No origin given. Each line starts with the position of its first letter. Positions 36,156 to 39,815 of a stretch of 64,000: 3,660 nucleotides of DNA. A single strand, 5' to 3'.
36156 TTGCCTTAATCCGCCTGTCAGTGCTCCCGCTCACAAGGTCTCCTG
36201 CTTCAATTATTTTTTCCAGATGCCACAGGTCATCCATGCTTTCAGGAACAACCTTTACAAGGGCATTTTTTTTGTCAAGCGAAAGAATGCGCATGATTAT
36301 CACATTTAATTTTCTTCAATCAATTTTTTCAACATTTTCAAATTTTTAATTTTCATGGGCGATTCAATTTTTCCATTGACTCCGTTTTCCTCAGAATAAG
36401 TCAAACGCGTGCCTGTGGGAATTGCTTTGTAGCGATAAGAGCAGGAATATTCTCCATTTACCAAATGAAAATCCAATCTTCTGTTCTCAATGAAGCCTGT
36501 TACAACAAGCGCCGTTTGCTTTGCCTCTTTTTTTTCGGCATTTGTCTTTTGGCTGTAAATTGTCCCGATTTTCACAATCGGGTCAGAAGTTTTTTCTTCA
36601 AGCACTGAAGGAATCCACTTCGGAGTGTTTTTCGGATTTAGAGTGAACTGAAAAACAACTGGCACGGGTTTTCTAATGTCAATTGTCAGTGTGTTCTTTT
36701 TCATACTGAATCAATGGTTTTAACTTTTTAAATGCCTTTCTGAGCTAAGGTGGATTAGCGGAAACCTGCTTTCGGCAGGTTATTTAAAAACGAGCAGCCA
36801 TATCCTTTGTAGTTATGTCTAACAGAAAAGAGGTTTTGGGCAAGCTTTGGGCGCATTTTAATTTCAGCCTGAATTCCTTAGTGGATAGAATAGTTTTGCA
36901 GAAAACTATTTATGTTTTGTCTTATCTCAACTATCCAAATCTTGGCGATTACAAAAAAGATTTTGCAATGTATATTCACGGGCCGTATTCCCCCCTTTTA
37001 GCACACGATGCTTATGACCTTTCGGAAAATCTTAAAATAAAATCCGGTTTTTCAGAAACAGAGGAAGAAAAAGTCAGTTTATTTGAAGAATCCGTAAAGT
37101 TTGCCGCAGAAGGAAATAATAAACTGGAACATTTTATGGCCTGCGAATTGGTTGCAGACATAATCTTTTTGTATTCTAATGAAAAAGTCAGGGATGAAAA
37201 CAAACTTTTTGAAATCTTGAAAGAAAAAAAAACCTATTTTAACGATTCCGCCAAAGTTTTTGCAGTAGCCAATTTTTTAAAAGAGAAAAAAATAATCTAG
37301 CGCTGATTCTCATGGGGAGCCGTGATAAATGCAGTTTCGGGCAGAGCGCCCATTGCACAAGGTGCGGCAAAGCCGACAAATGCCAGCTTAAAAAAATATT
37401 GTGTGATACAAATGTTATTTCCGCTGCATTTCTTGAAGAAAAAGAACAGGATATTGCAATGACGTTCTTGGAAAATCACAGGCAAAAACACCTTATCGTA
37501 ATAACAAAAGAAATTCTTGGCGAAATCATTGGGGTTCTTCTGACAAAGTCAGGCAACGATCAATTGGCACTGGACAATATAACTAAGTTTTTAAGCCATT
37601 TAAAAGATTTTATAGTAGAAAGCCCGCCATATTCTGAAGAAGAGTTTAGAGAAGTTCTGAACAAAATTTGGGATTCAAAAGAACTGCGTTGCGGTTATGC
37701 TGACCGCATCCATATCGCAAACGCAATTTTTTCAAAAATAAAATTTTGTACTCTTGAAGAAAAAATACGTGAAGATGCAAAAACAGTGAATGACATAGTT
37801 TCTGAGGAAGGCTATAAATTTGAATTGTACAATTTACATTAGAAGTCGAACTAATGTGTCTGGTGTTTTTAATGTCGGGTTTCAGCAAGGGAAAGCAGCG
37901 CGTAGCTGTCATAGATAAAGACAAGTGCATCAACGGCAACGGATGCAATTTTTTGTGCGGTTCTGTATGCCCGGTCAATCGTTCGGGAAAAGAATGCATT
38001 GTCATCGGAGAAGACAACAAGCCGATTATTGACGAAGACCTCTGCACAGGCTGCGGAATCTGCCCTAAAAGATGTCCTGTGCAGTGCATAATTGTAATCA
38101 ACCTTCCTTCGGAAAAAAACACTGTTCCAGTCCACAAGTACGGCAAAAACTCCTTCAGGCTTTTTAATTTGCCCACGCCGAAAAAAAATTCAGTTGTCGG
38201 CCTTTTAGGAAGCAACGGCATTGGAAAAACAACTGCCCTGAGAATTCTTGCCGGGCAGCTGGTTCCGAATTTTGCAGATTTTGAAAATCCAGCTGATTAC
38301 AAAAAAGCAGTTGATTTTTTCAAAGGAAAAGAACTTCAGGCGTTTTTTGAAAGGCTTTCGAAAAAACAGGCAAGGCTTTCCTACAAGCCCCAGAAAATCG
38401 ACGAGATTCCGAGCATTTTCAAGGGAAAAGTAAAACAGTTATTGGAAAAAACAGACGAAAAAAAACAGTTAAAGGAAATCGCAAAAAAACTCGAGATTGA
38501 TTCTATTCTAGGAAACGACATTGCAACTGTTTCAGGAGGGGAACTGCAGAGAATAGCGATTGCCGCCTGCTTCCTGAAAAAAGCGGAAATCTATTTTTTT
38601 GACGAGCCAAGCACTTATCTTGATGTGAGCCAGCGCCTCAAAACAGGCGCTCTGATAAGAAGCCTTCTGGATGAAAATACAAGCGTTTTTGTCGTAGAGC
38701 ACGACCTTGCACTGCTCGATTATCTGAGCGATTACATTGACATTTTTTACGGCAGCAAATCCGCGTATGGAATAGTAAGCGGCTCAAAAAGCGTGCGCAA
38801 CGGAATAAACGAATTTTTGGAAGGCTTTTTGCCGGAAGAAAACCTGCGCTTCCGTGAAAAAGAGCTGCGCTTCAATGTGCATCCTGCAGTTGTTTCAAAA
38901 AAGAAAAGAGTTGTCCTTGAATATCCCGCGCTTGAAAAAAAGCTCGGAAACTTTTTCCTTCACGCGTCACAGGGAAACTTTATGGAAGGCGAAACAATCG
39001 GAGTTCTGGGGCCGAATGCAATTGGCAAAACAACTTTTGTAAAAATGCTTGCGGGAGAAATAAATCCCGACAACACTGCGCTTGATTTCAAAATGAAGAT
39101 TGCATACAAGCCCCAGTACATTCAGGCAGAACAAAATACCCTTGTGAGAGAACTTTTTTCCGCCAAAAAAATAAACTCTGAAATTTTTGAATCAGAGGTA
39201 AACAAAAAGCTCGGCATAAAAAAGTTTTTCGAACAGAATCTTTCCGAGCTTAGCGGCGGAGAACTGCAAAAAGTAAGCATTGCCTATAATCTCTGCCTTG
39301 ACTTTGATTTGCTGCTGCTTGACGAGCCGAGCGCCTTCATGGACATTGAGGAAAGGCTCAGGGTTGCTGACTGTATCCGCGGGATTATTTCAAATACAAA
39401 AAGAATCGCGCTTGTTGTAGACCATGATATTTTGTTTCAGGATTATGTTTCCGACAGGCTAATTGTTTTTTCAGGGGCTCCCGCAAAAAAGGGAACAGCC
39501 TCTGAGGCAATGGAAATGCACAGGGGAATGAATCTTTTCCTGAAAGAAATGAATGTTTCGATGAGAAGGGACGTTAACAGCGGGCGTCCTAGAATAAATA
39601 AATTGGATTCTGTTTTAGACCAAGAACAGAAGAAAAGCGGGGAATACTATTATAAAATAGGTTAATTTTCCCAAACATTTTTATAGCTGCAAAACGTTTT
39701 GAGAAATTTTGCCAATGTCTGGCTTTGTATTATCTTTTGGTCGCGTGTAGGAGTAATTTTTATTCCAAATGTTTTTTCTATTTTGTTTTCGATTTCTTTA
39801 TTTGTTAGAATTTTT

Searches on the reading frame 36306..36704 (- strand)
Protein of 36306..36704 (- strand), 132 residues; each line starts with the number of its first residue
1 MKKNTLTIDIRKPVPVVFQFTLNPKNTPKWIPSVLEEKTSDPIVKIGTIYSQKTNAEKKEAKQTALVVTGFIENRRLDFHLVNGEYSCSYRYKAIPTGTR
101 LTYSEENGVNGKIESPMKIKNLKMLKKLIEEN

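Call 9: search_protein_families(library=pfam, proteins=[window:36306-36704:-], max_evalue=0.01)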
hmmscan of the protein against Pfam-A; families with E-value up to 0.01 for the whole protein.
window:36306-36704:- (132 aa): 1 family
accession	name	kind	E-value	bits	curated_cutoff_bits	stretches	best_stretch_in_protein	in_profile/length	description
PF10604.15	Polyketide_cyc2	-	1.6e-05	25.7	27.4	1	3-121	3-125/142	Polyketide cyclase / dehydrase and lipid transport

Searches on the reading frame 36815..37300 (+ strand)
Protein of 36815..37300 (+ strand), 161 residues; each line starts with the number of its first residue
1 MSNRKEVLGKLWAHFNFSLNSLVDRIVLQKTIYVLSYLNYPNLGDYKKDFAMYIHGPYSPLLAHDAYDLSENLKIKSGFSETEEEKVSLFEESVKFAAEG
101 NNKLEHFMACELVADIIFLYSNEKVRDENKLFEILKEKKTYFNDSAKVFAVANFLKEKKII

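Call 9: search_protein_families(library=pfam, proteins=[window:36815-37300:+], max_evalue=0.01)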
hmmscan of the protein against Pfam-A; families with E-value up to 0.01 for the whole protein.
window:36815-37300:+ (161 aa): 0 families

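Call 35: search_protein_families(library=ncbifam, proteins=[window:36815-37300:+], max_evalue=0.1)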
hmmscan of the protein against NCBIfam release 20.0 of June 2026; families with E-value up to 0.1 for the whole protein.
window:36815-37300:+ (161 aa): 1 family
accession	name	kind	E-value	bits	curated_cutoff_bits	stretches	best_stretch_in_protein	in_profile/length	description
NF048014.1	antitoxin_DarG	equivalog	0.035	13.4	250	1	20-122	184-285/338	type II toxin-antitoxin system antitoxin DNA ADP-ribosyl glycohydrolase DarG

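Call 36: search_protein_families(library=pfam, proteins=[window:36815-37300:+], max_evalue=10)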
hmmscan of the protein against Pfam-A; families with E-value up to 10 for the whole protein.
window:36815-37300:+ (161 aa): 0 families

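Call 39: find_homologous_proteins(query=window:36815-37300:+, max_evalue=0.001)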
Query window:36815-37300:+ (161 aa): 4 proteins with E <= 0.001 among 135 candidates.
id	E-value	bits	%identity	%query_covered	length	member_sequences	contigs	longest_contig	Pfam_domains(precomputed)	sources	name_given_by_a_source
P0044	4.2e-98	344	99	100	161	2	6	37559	-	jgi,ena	-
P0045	7.2e-82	291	88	96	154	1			-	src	-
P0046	1.6e-59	218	98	65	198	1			-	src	-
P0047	1.6e-50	189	57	100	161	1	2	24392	-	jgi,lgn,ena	-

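Call 40: find_encoding_contigs(protein=P0047, flank=10000, max_places=3)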
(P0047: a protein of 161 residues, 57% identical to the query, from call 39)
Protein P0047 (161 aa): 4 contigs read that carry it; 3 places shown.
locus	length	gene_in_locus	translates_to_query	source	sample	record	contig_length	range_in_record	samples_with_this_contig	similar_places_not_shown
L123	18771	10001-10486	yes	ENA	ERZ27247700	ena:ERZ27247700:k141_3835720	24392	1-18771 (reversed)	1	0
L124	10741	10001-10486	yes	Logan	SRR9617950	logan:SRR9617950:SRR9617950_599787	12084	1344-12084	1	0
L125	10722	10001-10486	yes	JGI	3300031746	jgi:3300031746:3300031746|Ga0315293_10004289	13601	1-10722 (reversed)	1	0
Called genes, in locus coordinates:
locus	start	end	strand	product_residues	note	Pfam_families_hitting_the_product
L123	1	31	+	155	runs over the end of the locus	-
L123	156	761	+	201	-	PF00827:Ribosomal_L15e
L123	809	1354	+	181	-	PF01966:HD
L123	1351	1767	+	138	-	-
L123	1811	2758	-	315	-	PF13412:HTH_24 (faint)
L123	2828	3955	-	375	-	-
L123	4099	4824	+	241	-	PF10584:Proteasome_A_N, PF00227:Proteasome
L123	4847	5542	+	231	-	PF01172:SBDS_N, PF09377:SBDS_domain_II, PF20268:SBDS_C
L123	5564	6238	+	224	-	PF22625:ECR1_N_2 (weak), PF15985:KH_6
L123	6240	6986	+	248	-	PF01138:RNase_PH, PF03725:RNase_PH_C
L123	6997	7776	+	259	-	PF01138:RNase_PH, PF03725:RNase_PH_C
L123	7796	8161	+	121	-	PF01780:Ribosomal_L37ae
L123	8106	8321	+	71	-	PF03604:Zn_ribbon_RPAB4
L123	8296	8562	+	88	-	PF09341:Pcc1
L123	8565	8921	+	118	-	PF01920:Prefoldin_2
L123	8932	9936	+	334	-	PF01368:DHH, PF02272:DHHA1 (weak)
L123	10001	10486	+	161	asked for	-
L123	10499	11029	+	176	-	PF01850:PIN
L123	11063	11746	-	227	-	PF00702:Hydrolase, PF12710:HAD, PF13419:HAD_2, PF13242:Hydrolase_like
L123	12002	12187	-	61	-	-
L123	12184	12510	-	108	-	-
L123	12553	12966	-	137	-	PF28505:DUF1699_N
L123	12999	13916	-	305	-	PF13263:PHP_C (weak)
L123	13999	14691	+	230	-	PF02535:Zip (faint)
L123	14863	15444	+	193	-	PF02830:V4R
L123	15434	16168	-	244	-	PF01261:AP_endonuc_2 (weak)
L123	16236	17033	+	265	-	PF13481:AAA_25, PF08423:Rad51 (weak), PF06745:ATPase, PF23442:DUF7125 (weak), PF06745:ATPase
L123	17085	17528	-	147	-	-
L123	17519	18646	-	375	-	-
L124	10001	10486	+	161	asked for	-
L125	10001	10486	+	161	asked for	-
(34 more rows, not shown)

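Call 90: predict_structure(alignment_id=A3)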
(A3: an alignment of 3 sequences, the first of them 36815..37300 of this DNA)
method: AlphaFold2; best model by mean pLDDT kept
length: 161 residues; sequences in the alignment: 3
mean_pLDDT: 83.0   pTM: 0.82
mean pLDDT of the five models: 83.0, 52.0, 52.0, 51.4, 47.6
residues with pLDDT >= 90: 29; 70-90: 114; 50-70: 18; < 50: 0
segments of 3 or more residues with pLDDT < 50: none
pLDDT, mean of each block of 10 residues (from residue 1): 80 81 83 92 85 79 84 68 91 83 81 89 75 83 83 90 88
secondary structure, 60 per line:
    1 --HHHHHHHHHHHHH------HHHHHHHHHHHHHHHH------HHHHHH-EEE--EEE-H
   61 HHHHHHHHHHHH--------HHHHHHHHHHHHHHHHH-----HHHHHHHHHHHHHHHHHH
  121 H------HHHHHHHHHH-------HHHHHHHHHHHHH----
elements in order: H3-15 H22-37 H44-49 E51-53 E56-58 H60-72 H81-97 H103-121 H128-137 H145-157

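Call 92: fold_search(model_id=the predicted structure, library=pdb)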
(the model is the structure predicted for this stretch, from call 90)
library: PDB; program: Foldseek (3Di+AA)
matches with E <= 10: 186; with E <= 0.001: 0
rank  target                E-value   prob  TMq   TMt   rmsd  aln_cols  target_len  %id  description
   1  7yk3_D                1.2e-02  1.00  0.61  0.53   8.4       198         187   11  Crystal structure of DarTG toxin-antitoxin complex from Mycobacterium tuberculosis (released 2023-05-31)
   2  7yk3_B                1.2e-02  1.00  0.61  0.54   8.3       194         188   11  Crystal structure of DarTG toxin-antitoxin complex from Mycobacterium tuberculosis (released 2023-05-31)
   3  9lni                  5.9e-01  0.10  0.21  0.16  15.0       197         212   16  Crystal structure of the de novo designed protein ZZ1 (released 2025-06-04)
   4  6een_C                7.2e-01  0.20  0.27  0.17  11.1       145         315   15  Crystal structure of a designer Pentatrico Peptide RNA binding protein, bound to a complex RNA target and featuring an (released 2019-08-21)
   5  6een_A                8.9e-01  0.18  0.27  0.17  11.1       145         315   14  Crystal structure of a designer Pentatrico Peptide RNA binding protein, bound to a complex RNA target and featuring an (released 2019-08-21)
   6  4k51_A                1.2e+00  0.13  0.29  0.23  13.3       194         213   11  Crystal Structure of the PCI domain of eIF3a (released 2014-01-15)
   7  6een_D                1.5e+00  0.14  0.28  0.17  10.8       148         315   14  Crystal structure of a designer Pentatrico Peptide RNA binding protein, bound to a complex RNA target and featuring an (released 2019-08-21)
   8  4s15_A                1.5e+00  0.06  0.19  0.15  15.6       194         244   13  Crystal structure of the orphan nuclear receptor RORalpha ligand-binding domain in complex with 4alpha-caboxyl, 4beta- (released 2015-02-11)
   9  6een_B                1.6e+00  0.13  0.27  0.17  11.1       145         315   13  Crystal structure of a designer Pentatrico Peptide RNA binding protein, bound to a complex RNA target and featuring an (released 2019-08-21)
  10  6gub_B                1.7e+00  0.10  0.25  0.17  17.2       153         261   12  CDK2/CyclinA in complex with Flavopiridol (released 2018-12-05)
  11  2gyq_B                1.7e+00  0.06  0.18  0.18  17.2       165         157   15  YcfI, a putative structural protein from Rhodopseudomonas palustris. (released 2006-06-13)
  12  4o6y_A                1.7e+00  0.04  0.16  0.14  18.2       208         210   12  Crystal Structure of Cytochrome b561 (released 2014-02-05)
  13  4jmi                  1.7e+00  0.09  0.28  0.24  15.1       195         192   13  Sec7 domain of ARNO, an exchange factor, at 1.5 Angstrom resolution (released 2013-10-23)
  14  5f3q_B                1.7e+00  0.06  0.21  0.20  12.0       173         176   12  Crystal structure of a noncanonical Dicer protein from Entamoeba histolytica (released 2016-12-14)
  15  8wre_A                1.7e+00  0.06  0.19  0.10  15.5       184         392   13  Human VMAT2 in complex with dopamine (released 2024-09-25)
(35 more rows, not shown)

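Call 95: search_protein_families(library=padloc, proteins=[window:36815-37300:+], max_evalue=0.001)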
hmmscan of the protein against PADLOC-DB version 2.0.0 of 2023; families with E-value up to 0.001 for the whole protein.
window:36815-37300:+ (161 aa): 1 family
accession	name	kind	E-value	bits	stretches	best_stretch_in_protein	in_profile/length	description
PDLC02990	DarG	-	0.00019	19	1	4-102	164-254/329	-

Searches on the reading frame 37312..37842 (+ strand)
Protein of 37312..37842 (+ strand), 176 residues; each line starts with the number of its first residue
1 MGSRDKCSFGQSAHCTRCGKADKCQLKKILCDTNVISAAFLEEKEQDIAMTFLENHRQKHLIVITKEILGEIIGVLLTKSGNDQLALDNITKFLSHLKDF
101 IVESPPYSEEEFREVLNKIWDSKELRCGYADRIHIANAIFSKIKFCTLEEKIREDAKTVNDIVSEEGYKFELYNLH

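Call 9: search_protein_families(library=pfam, proteins=[window:37312-37842:+], max_evalue=0.01)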
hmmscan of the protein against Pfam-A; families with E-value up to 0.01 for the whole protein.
window:37312-37842:+ (176 aa): 2 families
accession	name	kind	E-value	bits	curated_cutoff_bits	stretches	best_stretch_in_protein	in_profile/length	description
PF01850.27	PIN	-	8.2e-07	30.1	23.6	1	29-153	1-115/120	PIN domain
PF13470.12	PIN_3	-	0.0019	19.4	27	1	28-106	1-75/115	PIN domain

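Call 18: find_encoding_contigs(protein=window:37312-37842:+, flank=10000, max_places=2)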
Protein window:37312-37842:+ (176 aa): 24 contigs read that carry it; 2 places shown.
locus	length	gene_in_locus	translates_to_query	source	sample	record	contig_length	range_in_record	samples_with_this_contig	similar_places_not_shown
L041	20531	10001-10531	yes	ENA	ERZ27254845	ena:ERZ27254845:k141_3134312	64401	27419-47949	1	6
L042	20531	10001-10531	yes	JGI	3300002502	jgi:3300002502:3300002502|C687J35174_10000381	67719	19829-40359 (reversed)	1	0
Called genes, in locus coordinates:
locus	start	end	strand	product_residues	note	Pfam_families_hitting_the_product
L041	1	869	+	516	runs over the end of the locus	PF00437:T2SSE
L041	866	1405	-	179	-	PF02834:LigT_PEase, PF13563:2_5_RNA_ligase2, PF02834:LigT_PEase (weak)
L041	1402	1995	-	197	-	PF02676:TYW3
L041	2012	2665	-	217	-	PF00149:Metallophos, PF12850:Metallophos_2, PF14582:Metallophos_3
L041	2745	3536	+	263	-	-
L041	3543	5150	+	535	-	PF23613:ELP3_N, PF04055:Radical_SAM, PF16199:Radical_SAM_C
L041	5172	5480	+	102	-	-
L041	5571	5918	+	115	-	-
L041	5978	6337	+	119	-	PF10107:Endonuc_Holl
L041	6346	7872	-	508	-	PF13522:GATase_6, PF13537:GATase_7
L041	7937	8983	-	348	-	PF26356:Pelota_N, PF03465:eRF1_3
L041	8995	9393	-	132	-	-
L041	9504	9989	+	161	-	-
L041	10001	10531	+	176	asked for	PF01850:PIN (weak)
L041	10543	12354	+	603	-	PF14697:Fer4_21 (weak), PF03215:Rad17 (faint), PF00005:ABC_tran, PF13173:AAA_14 (faint), PF13304:AAA_21 (faint), PF00004:AAA (faint), PF00005:ABC_tran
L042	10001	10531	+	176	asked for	PF01850:PIN (weak)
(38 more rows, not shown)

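Call 35: search_protein_families(library=ncbifam, proteins=[window:37312-37842:+], max_evalue=0.1)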
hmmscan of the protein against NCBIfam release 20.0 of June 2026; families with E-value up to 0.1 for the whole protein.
window:37312-37842:+ (176 aa): 1 family
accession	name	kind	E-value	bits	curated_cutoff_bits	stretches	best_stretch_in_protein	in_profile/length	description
TIGR00305.1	TIGR00305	equivalog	0.0062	16.8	29.15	1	28-106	1-78/115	putative toxin-antitoxin system toxin component, PIN family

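Call 95: search_protein_families(library=padloc, proteins=[window:37312-37842:+], max_evalue=0.001)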
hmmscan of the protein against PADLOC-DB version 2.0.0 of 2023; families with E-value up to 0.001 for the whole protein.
window:37312-37842:+ (176 aa): 0 families

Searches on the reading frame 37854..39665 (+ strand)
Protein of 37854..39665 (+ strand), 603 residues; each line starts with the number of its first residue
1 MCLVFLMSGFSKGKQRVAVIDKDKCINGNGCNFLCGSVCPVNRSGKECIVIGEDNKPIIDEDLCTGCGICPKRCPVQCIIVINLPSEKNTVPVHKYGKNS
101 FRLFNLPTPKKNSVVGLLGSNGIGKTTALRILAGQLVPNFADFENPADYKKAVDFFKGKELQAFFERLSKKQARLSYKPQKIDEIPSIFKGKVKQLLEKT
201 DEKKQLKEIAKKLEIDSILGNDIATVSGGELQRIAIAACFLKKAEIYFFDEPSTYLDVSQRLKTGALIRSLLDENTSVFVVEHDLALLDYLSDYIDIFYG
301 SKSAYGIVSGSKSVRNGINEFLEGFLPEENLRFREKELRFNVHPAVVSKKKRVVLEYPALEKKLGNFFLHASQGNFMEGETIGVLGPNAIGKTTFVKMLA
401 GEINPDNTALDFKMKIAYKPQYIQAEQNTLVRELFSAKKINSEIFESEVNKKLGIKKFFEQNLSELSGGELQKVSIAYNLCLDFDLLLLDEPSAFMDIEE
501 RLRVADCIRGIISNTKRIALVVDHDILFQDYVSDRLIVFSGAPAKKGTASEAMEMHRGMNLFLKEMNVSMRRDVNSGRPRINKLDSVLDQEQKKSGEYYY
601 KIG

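Call 9: search_protein_families(library=pfam, proteins=[window:37854-39665:+], max_evalue=0.01)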
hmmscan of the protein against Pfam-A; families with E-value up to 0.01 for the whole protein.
window:37854-39665:+ (603 aa): 20 families
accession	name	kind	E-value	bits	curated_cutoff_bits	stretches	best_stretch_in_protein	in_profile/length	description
PF00005.33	ABC_tran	-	4.4e-38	131.4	25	2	110-253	9-136/137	ABC transporter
PF00004.35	AAA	-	9e-08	33.1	21.2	1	117-206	3-98/131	ATPase family associated with various cellular activities (AAA)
PF14697.11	Fer4_21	-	1.7e-07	31.7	35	1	18-79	1-57/59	4Fe-4S dicluster domain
PF13304.12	AAA_21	-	3.7e-06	27.7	27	0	115-133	2-20/304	AAA domain, putative AbiEii toxin, Type IV TA system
PF13173.12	AAA_14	-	6.5e-06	26.6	27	0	112-187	2-73/129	AAA domain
PF03215.21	Rad17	-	8.2e-06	26.3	23.8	1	107-170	41-101/186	Rad17 P-loop domain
PF20720.3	nSTAND3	-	3.3e-05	24.1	27.2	0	110-156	15-61/155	Novel STAND NTPase 3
PF13191.12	AAA_16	-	5.2e-05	24.2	32.6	0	380-512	25-124/167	AAA ATPase domain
PF13237.11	Fer4_10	-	6.8e-05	23.2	25.5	1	56-86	1-22/53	4Fe-4S dicluster domain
PF13479.12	AAA_24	-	0.00011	22.6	27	0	113-171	3-58/195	AAA domain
PF12837.12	Fer4_6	-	0.00015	22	25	0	57-79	2-24/24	4Fe-4S binding domain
PF02463.25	SMC_N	-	0.00038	20.4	40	0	151-298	69-212/220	RecF/RecN/SMC N terminal domain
PF05272.17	VapE-like_dom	-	0.00045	20.2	25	0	107-146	46-87/217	Virulence-associated protein E-like domain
PF13401.12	AAA_22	-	0.00095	19.9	27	0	116-154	9-49/130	AAA domain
PF12797.12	Fer4_2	-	0.00099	19.4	24.5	1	56-76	2-22/22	4Fe-4S binding domain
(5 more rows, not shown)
